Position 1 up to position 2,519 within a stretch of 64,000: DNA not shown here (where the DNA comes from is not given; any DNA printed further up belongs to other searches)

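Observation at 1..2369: IleRS-family paralog with both class I catalytic signatures (HIGH and KMSKS) degenerate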

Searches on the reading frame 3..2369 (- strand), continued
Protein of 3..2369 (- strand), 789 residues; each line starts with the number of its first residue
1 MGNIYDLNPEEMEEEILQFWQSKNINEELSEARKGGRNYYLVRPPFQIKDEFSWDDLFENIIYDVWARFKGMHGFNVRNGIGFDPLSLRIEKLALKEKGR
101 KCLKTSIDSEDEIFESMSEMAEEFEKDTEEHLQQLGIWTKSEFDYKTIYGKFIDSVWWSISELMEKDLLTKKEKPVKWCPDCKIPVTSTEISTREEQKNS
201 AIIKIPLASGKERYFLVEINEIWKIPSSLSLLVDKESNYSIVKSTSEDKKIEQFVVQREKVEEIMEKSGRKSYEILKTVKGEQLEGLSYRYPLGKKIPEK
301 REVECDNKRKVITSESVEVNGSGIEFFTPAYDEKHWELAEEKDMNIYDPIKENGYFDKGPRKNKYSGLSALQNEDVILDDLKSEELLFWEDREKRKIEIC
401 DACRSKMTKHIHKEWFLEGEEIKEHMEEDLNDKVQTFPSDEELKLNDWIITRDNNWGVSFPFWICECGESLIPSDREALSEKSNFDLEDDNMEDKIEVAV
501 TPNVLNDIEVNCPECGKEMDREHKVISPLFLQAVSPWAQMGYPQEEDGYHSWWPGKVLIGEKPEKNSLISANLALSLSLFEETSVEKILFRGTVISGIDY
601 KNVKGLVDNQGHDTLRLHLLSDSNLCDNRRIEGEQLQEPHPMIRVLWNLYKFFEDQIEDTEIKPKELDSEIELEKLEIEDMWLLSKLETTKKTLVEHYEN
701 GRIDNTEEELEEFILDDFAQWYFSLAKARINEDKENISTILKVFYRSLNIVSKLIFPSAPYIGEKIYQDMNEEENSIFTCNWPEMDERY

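Call 90: find_homologous_proteins(query=A4, max_evalue=1e-150)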
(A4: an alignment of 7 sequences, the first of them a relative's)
Query A4 (7 sequences) (1065 aa, profile of the alignment): 7834 proteins with E <= 1e-150 among 8000 candidates; the best 120 are listed.
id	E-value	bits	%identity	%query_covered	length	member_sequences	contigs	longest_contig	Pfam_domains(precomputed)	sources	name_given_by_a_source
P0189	0.0e+0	2196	51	100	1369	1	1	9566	PF12826.14,PF09334.18,PF08264.20,PF14520.13,PF05763.19,PF00133.29,PF00633.30,PF19302.5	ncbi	-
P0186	0.0e+0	2191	51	100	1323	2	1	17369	PF09334.18,PF13240.12,PF01406.26,PF08264.20,PF05763.19,PF00133.29,PF19302.5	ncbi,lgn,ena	-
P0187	0.0e+0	2135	48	100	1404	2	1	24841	PF09334.18,PF08264.20,PF14520.13,PF05763.19,PF00133.29,PF19302.5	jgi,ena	-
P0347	0.0e+0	2082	52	100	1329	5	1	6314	PF09334.18,PF01406.26,PF08264.20,PF05763.19,PF00133.29,PF19302.5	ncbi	-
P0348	0.0e+0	2064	48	100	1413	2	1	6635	PF09334.18,PF08264.20,PF14520.13,PF05763.19,PF00133.29,PF19302.5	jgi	jgi:isoleucyl-tRNA synthetase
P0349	0.0e+0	2063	52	100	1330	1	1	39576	PF09334.18,PF01406.26,PF08264.20,PF05763.19,PF00133.29,PF19302.5,PF24005.2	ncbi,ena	-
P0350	0.0e+0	2063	48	100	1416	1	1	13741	PF09334.18,PF08264.20,PF14520.13,PF05763.19,PF00133.29,PF19302.5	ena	-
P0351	0.0e+0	2060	48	100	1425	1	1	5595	PF09334.18,PF08264.20,PF14520.13,PF05763.19,PF00133.29,PF00633.30,PF19302.5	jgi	jgi:isoleucyl-tRNA synthetase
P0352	0.0e+0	2059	52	100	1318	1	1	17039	PF09334.18,PF01406.26,PF08264.20,PF05763.19,PF00133.29,PF19302.5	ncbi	ncbi:MAG: isoleucine--tRNA ligase [Thermoplasmata archaeon]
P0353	0.0e+0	2057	48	100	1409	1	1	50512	PF12826.14,PF09334.18,PF08264.20,PF14520.13,PF05763.19,PF00133.29,PF19302.5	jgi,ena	-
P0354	0.0e+0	2051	52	100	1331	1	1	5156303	PF09334.18,PF13240.12,PF01406.26,PF08264.20,PF05763.19,PF00133.29,PF19302.5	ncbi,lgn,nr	ncbi:MAG: isoleucine--tRNA ligase [Thermoplasmata archaeon]|nr:MAG: isoleucine--tRNA ligase [Thermop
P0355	0.0e+0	2048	52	100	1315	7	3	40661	PF09334.18,PF13240.12,PF08264.20,PF05763.19,PF00133.29,PF19302.5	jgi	jgi:isoleucyl-tRNA synthetase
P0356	0.0e+0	2048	52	100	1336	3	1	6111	PF09334.18,PF08264.20,PF05763.19,PF00133.29,PF19302.5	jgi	jgi:isoleucyl-tRNA synthetase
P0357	0.0e+0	2047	53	100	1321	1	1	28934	PF09334.18,PF01406.26,PF08264.20,PF05763.19,PF00133.29,PF19302.5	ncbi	-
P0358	0.0e+0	2046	51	100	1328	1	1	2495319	PF09334.18,PF08264.20,PF05763.19,PF00133.29,PF19302.5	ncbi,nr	ncbi:MAG: isoleucine--tRNA ligase [Thermoplasmata archaeon]|nr:MAG: isoleucine--tRNA ligase [Thermop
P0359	0.0e+0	2042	52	100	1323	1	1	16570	PF09334.18,PF01406.26,PF08264.20,PF05763.19,PF00133.29,PF19302.5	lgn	-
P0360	0.0e+0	2040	48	100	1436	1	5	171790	PF12826.14,PF09334.18,PF08264.20,PF14520.13,PF05763.19,PF00133.29,PF19302.5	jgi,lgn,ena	-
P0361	0.0e+0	2034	50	100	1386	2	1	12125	PF12826.14,PF09334.18,PF08264.20,PF14520.13,PF05763.19,PF00133.29,PF19302.5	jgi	jgi:isoleucyl-tRNA synthetase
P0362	0.0e+0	2034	50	100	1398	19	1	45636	PF09334.18,PF08264.20,PF14520.13,PF05763.19,PF00133.29,PF19302.5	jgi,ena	-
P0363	0.0e+0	2032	50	100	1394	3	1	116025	PF09334.18,PF08264.20,PF14520.13,PF05763.19,PF00133.29,PF19302.5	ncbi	-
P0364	0.0e+0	2031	49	100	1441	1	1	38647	PF09334.18,PF08264.20,PF14520.13,PF05763.19,PF00133.29,PF00633.30,PF19302.5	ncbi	-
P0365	0.0e+0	2030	50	100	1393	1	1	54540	PF09334.18,PF08264.20,PF14520.13,PF05763.19,PF00133.29,PF00633.30,PF19302.5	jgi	-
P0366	0.0e+0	2030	50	100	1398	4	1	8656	PF09334.18,PF08264.20,PF14520.13,PF05763.19,PF00133.29,PF00633.30,PF19302.5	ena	-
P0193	0.0e+0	2030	44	100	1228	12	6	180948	PF09334.18,PF08264.20,PF05763.19,PF00133.29,PF19302.5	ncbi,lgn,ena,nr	ncbi:MAG: isoleucine--tRNA ligase [Thermoplasmata archaeon]|nr:isoleucine--tRNA ligase [Candidatus S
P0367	0.0e+0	2029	49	100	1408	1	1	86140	PF09334.18,PF08264.20,PF14520.13,PF05763.19,PF00133.29,PF19302.5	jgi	-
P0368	0.0e+0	2028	49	100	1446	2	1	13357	PF09334.18,PF08264.20,PF14520.13,PF05763.19,PF00133.29,PF19302.5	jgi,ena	-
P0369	0.0e+0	2027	50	100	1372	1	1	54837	PF12826.14,PF09334.18,PF08264.20,PF14520.13,PF05763.19,PF12836.14,PF00133.29,PF00633.30,PF19302.5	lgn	-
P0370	0.0e+0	2026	50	100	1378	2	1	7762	PF09334.18,PF08264.20,PF14520.13,PF05763.19,PF00133.29,PF19302.5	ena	-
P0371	0.0e+0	2026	49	100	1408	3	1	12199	PF12826.14,PF09334.18,PF08264.20,PF10391.16,PF14520.13,PF05763.19,PF00133.29,PF19302.5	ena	-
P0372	0.0e+0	2026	50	100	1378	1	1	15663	PF09334.18,PF08264.20,PF14520.13,PF05763.19,PF00133.29,PF19302.5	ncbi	ncbi:MAG: isoleucine--tRNA ligase [Thermoplasmata archaeon]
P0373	0.0e+0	2025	48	100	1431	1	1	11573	PF09334.18,PF08264.20,PF14520.13,PF05763.19,PF00133.29,PF19302.5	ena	-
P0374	0.0e+0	2025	48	100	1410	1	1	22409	PF09334.18,PF08264.20,PF14520.13,PF05763.19,PF00133.29,PF19302.5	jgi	-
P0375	0.0e+0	2023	49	100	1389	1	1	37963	PF09334.18,PF08264.20,PF14520.13,PF05763.19,PF00133.29,PF19302.5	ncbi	-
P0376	0.0e+0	2023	50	100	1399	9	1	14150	PF12826.14,PF09334.18,PF08264.20,PF10391.16,PF14520.13,PF05763.19,PF00133.29,PF19302.5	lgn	-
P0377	0.0e+0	2022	48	100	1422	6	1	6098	PF12826.14,PF09334.18,PF08264.20,PF14520.13,PF05763.19,PF00133.29,PF19302.5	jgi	-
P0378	0.0e+0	2022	48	100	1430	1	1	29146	PF09334.18,PF08264.20,PF14520.13,PF05763.19,PF00133.29,PF19302.5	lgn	-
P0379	0.0e+0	2022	49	100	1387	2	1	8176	PF12826.14,PF09334.18,PF08264.20,PF14520.13,PF05763.19,PF00133.29,PF19302.5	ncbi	ncbi:MAG: isoleucine--tRNA ligase [Thermoplasmata archaeon]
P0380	0.0e+0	2020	50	100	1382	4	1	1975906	PF09334.18,PF08264.20,PF14520.13,PF05763.19,PF00133.29,PF19302.5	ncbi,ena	-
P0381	0.0e+0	2019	48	100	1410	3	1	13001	PF12826.14,PF09334.18,PF08264.20,PF14520.13,PF05763.19,PF00133.29,PF19302.5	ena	-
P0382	0.0e+0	2019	50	100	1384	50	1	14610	PF09334.18,PF08264.20,PF14520.13,PF05763.19,PF00133.29,PF19302.5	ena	-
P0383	0.0e+0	2018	48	100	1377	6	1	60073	PF09334.18,PF08264.20,PF14520.13,PF05763.19,PF00133.29,PF19302.5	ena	-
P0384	0.0e+0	2018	47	100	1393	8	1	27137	PF09334.18,PF08264.20,PF14520.13,PF05763.19,PF00133.29,PF19302.5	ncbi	-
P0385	0.0e+0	2018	48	100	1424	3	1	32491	PF09334.18,PF08264.20,PF14520.13,PF05763.19,PF00133.29,PF19302.5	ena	-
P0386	0.0e+0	2016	49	100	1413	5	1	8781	PF12826.14,PF09334.18,PF08264.20,PF14520.13,PF05763.19,PF00133.29,PF19302.5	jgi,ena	-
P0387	0.0e+0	2015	50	100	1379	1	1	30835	PF09334.18,PF08264.20,PF14520.13,PF05763.19,PF00133.29,PF19302.5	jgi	jgi:isoleucyl-tRNA synthetase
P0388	0.0e+0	2015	49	100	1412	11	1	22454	PF09334.18,PF08264.20,PF14520.13,PF05763.19,PF00133.29,PF19302.5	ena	-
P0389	0.0e+0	2012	50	100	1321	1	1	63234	PF09334.18,PF08264.20,PF14520.13,PF05763.19,PF00133.29,PF19302.5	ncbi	-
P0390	0.0e+0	2012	48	100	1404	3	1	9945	PF09334.18,PF08264.20,PF14520.13,PF05763.19,PF00133.29,PF19302.5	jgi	jgi:isoleucyl-tRNA synthetase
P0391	0.0e+0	2011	49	100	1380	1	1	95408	PF12826.14,PF09334.18,PF08264.20,PF14520.13,PF05763.19,PF00133.29,PF00633.30,PF19302.5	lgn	-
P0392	0.0e+0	2011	49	100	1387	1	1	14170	PF09334.18,PF08264.20,PF14520.13,PF05763.19,PF00133.29,PF00633.30,PF19302.5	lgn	-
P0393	0.0e+0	2009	49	100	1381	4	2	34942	PF09334.18,PF08264.20,PF14520.13,PF05763.19,PF00133.29,PF19302.5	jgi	jgi:isoleucyl-tRNA synthetase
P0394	0.0e+0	2009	50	99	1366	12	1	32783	PF09334.18,PF08264.20,PF14520.13,PF05763.19,PF00133.29,PF19302.5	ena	-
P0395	0.0e+0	2009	50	99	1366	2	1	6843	PF09334.18,PF08264.20,PF14520.13,PF05763.19,PF00133.29,PF19302.5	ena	-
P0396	0.0e+0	2008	48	100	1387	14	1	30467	PF09334.18,PF08264.20,PF14520.13,PF05763.19,PF00133.29,PF19302.5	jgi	jgi:isoleucyl-tRNA synthetase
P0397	0.0e+0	2006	48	100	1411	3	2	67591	PF09334.18,PF08264.20,PF14520.13,PF05763.19,PF00133.29,PF00633.30,PF19302.5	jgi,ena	-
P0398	0.0e+0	2006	49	100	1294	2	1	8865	PF09334.18,PF08264.20,PF05763.19,PF00133.29,PF19302.5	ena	-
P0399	0.0e+0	2006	48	100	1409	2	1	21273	PF09334.18,PF08264.20,PF14520.13,PF05763.19,PF00133.29,PF19302.5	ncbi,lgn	-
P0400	0.0e+0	2006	49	100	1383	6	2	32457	PF12826.14,PF09334.18,PF08264.20,PF14520.13,PF05763.19,PF00133.29,PF19302.5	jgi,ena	-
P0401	0.0e+0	2005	49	100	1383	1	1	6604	PF09334.18,PF08264.20,PF14520.13,PF05763.19,PF00133.29,PF19302.5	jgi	jgi:isoleucyl-tRNA synthetase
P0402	0.0e+0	2002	48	100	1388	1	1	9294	PF09334.18,PF08264.20,PF14520.13,PF05763.19,PF00133.29,PF00633.30,PF19302.5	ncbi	-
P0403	0.0e+0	2002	49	100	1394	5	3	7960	PF09334.18,PF08264.20,PF14520.13,PF05763.19,PF00133.29,PF19302.5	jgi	jgi:isoleucyl-tRNA synthetase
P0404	0.0e+0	2001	49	100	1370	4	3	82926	PF12826.14,PF09334.18,PF08264.20,PF14520.13,PF05763.19,PF00133.29,PF19302.5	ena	-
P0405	0.0e+0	2000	49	100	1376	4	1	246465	PF12826.14,PF09334.18,PF08264.20,PF14520.13,PF05763.19,PF00133.29,PF19302.5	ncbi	-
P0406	0.0e+0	1998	49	100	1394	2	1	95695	PF12826.14,PF09334.18,PF08264.20,PF14520.13,PF05763.19,PF00133.29,PF19302.5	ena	-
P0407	0.0e+0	1997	49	100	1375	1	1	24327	PF12826.14,PF09334.18,PF08264.20,PF14520.13,PF05763.19,PF00133.29,PF00633.30,PF19302.5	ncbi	-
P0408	0.0e+0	1997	49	100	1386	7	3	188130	PF09334.18,PF08264.20,PF14520.13,PF05763.19,PF00133.29,PF19302.5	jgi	-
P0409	0.0e+0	1994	49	100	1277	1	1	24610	PF09334.18,PF08264.20,PF05763.19,PF00133.29,PF19302.5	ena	-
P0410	0.0e+0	1993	49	100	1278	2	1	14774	PF09334.18,PF08264.20,PF05763.19,PF00133.29,PF19302.5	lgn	-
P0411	0.0e+0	1993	49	100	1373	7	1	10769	PF09334.18,PF08264.20,PF14520.13,PF05763.19,PF00133.29,PF00633.30,PF19302.5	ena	-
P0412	0.0e+0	1992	49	100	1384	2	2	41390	PF09334.18,PF08264.20,PF14520.13,PF05763.19,PF00133.29,PF19302.5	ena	-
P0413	0.0e+0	1992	49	100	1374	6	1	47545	PF12826.14,PF09334.18,PF08264.20,PF14520.13,PF05763.19,PF00133.29,PF00633.30,PF19302.5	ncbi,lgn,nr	ncbi:MAG: isoleucine--tRNA ligase [Thermoplasmata archaeon]|nr:isoleucine--tRNA ligase [Thermoplasma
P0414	0.0e+0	1991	49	100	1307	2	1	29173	PF09334.18,PF08264.20,PF14520.13,PF05763.19,PF00133.29,PF19302.5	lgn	-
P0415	0.0e+0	1990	49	100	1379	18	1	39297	PF09334.18,PF08264.20,PF14520.13,PF05763.19,PF00133.29,PF19302.5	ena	-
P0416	0.0e+0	1987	49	100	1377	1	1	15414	PF12826.14,PF09334.18,PF08264.20,PF14520.13,PF05763.19,PF00133.29,PF00633.30,PF19302.5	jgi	jgi:isoleucyl-tRNA synthetase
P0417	0.0e+0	1983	48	100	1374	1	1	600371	PF12826.14,PF09334.18,PF08264.20,PF14520.13,PF05763.19,PF00133.29,PF19302.5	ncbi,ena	-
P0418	0.0e+0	1978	49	100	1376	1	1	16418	PF09334.18,PF08264.20,PF14520.13,PF05763.19,PF00133.29,PF00633.30,PF19302.5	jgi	jgi:isoleucyl-tRNA synthetase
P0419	0.0e+0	1974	50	100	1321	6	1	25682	PF09334.18,PF08264.20,PF14520.13,PF05763.19,PF00133.29,PF19302.5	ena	-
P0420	0.0e+0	1974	49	100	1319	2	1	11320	PF09334.18,PF08264.20,PF14520.13,PF05763.19,PF00133.29,PF19302.5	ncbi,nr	ncbi:MAG: isoleucine--tRNA ligase [Thermoplasmata archaeon]|nr:isoleucine--tRNA ligase [Thermoplasma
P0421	0.0e+0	1970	48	100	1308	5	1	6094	PF09334.18,PF08264.20,PF14520.13,PF05763.19,PF00133.29,PF19302.5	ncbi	-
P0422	0.0e+0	1970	51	100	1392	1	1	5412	PF12826.14,PF09334.18,PF08264.20,PF14520.13,PF05763.19,PF12836.14,PF00133.29,PF00633.30,PF19302.5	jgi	-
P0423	0.0e+0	1966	49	100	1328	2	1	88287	PF09334.18,PF08264.20,PF14520.13,PF05763.19,PF00133.29,PF19302.5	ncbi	-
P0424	0.0e+0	1966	49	100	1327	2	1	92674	PF09334.18,PF08264.20,PF14520.13,PF05763.19,PF00133.29,PF19302.5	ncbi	-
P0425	0.0e+0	1966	49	100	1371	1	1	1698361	PF09334.18,PF08264.20,PF14520.13,PF05763.19,PF00133.29,PF19302.5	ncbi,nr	ncbi:MAG: isoleucine--tRNA ligase [Methanobacteriota archaeon]|nr:MAG: isoleucine--tRNA ligase [Eury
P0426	0.0e+0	1964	49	100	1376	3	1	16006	PF09334.18,PF08264.20,PF14520.13,PF05763.19,PF00133.29,PF19302.5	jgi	jgi:isoleucyl-tRNA synthetase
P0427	0.0e+0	1963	48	100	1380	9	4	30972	PF12826.14,PF09334.18,PF08264.20,PF14520.13,PF05763.19,PF00133.29,PF19302.5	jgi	jgi:isoleucyl-tRNA synthetase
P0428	0.0e+0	1962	48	100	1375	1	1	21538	PF09334.18,PF08264.20,PF14520.13,PF05763.19,PF00133.29,PF19302.5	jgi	-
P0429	0.0e+0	1960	48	100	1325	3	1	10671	PF09334.18,PF08264.20,PF05763.19,PF00133.29,PF19302.5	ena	-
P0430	0.0e+0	1955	47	100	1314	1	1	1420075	PF09334.18,PF08264.20,PF05763.19,PF00133.29,PF19302.5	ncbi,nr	ncbi:MAG: isoleucine--tRNA ligase [Methanobacteriota archaeon]|nr:MAG: isoleucine--tRNA ligase [Eury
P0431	0.0e+0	1952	50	100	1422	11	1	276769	PF09334.18,PF13240.12,PF10391.16,PF05763.19,PF01921.25,PF00133.29,PF13248.12,PF12826.14,PF08264.20,PF14520.13,PF12773.14,PF00633.30,PF19302.5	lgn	-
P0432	0.0e+0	1949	50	100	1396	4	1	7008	PF09334.18,PF08264.20,PF14520.13,PF05763.19,PF00133.29,PF19302.5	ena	-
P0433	0.0e+0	1949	49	100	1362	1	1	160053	PF09334.18,PF08264.20,PF14520.13,PF05763.19,PF01921.25,PF00133.29,PF19302.5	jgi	-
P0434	0.0e+0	1944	49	100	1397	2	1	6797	PF09334.18,PF08264.20,PF14520.13,PF05763.19,PF01921.25,PF00133.29,PF19302.5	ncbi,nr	ncbi:MAG TPA: isoleucine--tRNA ligase [Methanomassiliicoccales archaeon]|nr:isoleucine--tRNA ligase 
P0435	0.0e+0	1944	49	100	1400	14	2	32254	PF12826.14,PF09334.18,PF08264.20,PF10391.16,PF14520.13,PF03118.22,PF05763.19,PF00133.29,PF00633.30,PF19302.5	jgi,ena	-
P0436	0.0e+0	1942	49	100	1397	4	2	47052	PF09334.18,PF08264.20,PF14520.13,PF03118.22,PF05763.19,PF00133.29,PF00633.30,PF19302.5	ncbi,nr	ncbi:MAG: isoleucine--tRNA ligase [Methanomassiliicoccales archaeon]|nr:isoleucine--tRNA ligase [Met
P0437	0.0e+0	1941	50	100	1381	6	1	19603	PF09334.18,PF13240.12,PF08264.20,PF14520.13,PF05763.19,PF00133.29,PF19302.5,PF13248.12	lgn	-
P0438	0.0e+0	1938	49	100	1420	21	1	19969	PF09334.18,PF08264.20,PF14520.13,PF05763.19,PF01921.25,PF00133.29,PF19302.5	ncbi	-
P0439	0.0e+0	1937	50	100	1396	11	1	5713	PF09334.18,PF08264.20,PF14520.13,PF03118.22,PF05763.19,PF00133.29,PF00633.30,PF19302.5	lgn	-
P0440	0.0e+0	1934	49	100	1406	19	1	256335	PF09334.18,PF08264.20,PF14520.13,PF05763.19,PF00133.29,PF19302.5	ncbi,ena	-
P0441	0.0e+0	1934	50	100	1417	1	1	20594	PF12826.14,PF09334.18,PF13240.12,PF08264.20,PF14520.13,PF05763.19,PF12773.14,PF00133.29,PF00633.30,PF19302.5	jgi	jgi:isoleucyl-tRNA synthetase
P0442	0.0e+0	1934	50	100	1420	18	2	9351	PF12826.14,PF09334.18,PF13240.12,PF08264.20,PF14520.13,PF05763.19,PF12773.14,PF00133.29,PF00633.30,PF19302.5,PF13248.12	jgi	-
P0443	0.0e+0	1934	50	100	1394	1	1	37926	PF09334.18,PF08264.20,PF10391.16,PF14520.13,PF03118.22,PF05763.19,PF00133.29,PF19302.5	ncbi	ncbi:MAG: isoleucine--tRNA ligase [Methanomassiliicoccales archaeon]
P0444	0.0e+0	1933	49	100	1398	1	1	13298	PF09334.18,PF08264.20,PF10391.16,PF14520.13,PF03118.22,PF05763.19,PF01921.25,PF00133.29,PF00633.30,PF19302.5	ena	-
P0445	0.0e+0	1933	50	100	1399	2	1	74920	PF09334.18,PF08264.20,PF14520.13,PF05763.19,PF01921.25,PF12836.14,PF00133.29,PF00633.30,PF19302.5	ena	-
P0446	0.0e+0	1931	49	100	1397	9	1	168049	PF09334.18,PF08264.20,PF14520.13,PF05763.19,PF00133.29,PF19302.5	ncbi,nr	ncbi:MAG: isoleucine--tRNA ligase [Methanomassiliicoccales archaeon]|nr:isoleucine--tRNA ligase [Met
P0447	0.0e+0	1929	50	100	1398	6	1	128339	PF09334.18,PF08264.20,PF14520.13,PF05763.19,PF00133.29,PF19302.5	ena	-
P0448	0.0e+0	1928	45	100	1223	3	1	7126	PF09334.18,PF08264.20,PF05763.19,PF00133.29,PF19302.5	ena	-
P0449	0.0e+0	1926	50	100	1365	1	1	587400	PF09334.18,PF08264.20,PF14520.13,PF05763.19,PF00133.29,PF19302.5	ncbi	-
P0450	0.0e+0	1925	45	100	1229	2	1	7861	PF09334.18,PF08264.20,PF05763.19,PF00133.29,PF19302.5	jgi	-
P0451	0.0e+0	1924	49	100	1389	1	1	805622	PF12826.14,PF09334.18,PF08264.20,PF14520.13,PF05763.19,PF01921.25,PF00133.29,PF19302.5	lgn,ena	-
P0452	0.0e+0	1924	49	100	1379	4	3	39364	PF09334.18,PF01406.26,PF08264.20,PF14520.13,PF05763.19,PF01921.25,PF00133.29,PF19302.5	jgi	jgi:isoleucyl-tRNA synthetase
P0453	0.0e+0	1923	50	100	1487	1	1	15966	PF09334.18,PF13240.12,PF08264.20,PF14520.13,PF05763.19,PF12773.14,PF00133.29,PF00633.30,PF19302.5,PF13248.12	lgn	-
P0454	0.0e+0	1920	50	100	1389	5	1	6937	PF09334.18,PF08264.20,PF14520.13,PF05763.19,PF00133.29,PF00633.30,PF19302.5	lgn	-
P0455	0.0e+0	1919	50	100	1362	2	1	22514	PF12826.14,PF09334.18,PF08264.20,PF14520.13,PF05763.19,PF12773.14,PF00133.29,PF19302.5,PF13248.12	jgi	-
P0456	0.0e+0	1919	49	100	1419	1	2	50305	PF12826.14,PF09334.18,PF13240.12,PF08264.20,PF14520.13,PF05763.19,PF12773.14,PF00133.29,PF00633.30,PF19302.5,PF13248.12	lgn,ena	-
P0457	0.0e+0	1919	49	100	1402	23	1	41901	PF09334.18,PF08264.20,PF14520.13,PF18551.7,PF05763.19,PF01921.25,PF00133.29,PF19302.5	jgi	-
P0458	0.0e+0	1919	49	100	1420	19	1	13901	PF09334.18,PF08264.20,PF14520.13,PF05763.19,PF12773.14,PF01921.25,PF00133.29,PF19302.5,PF13248.12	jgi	jgi:isoleucyl-tRNA synthetase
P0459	0.0e+0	1917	49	100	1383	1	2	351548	PF09334.18,PF08264.20,PF14520.13,PF05763.19,PF00133.29,PF19302.5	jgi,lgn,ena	-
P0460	0.0e+0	1917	51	100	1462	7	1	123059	PF12826.14,PF09334.18,PF01406.26,PF08264.20,PF14520.13,PF05763.19,PF12773.14,PF00133.29,PF00633.30,PF19302.5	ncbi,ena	-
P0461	0.0e+0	1917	49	100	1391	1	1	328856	PF09334.18,PF08264.20,PF14520.13,PF05763.19,PF00133.29,PF19302.5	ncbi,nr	ncbi:MAG: isoleucine--tRNA ligase [Methanomassiliicoccus sp.]|nr:isoleucine--tRNA ligase [Methanomas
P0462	0.0e+0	1917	51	100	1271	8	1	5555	PF09334.18,PF08264.20,PF05763.19,PF00133.29,PF19302.5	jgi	jgi:isoleucyl-tRNA synthetase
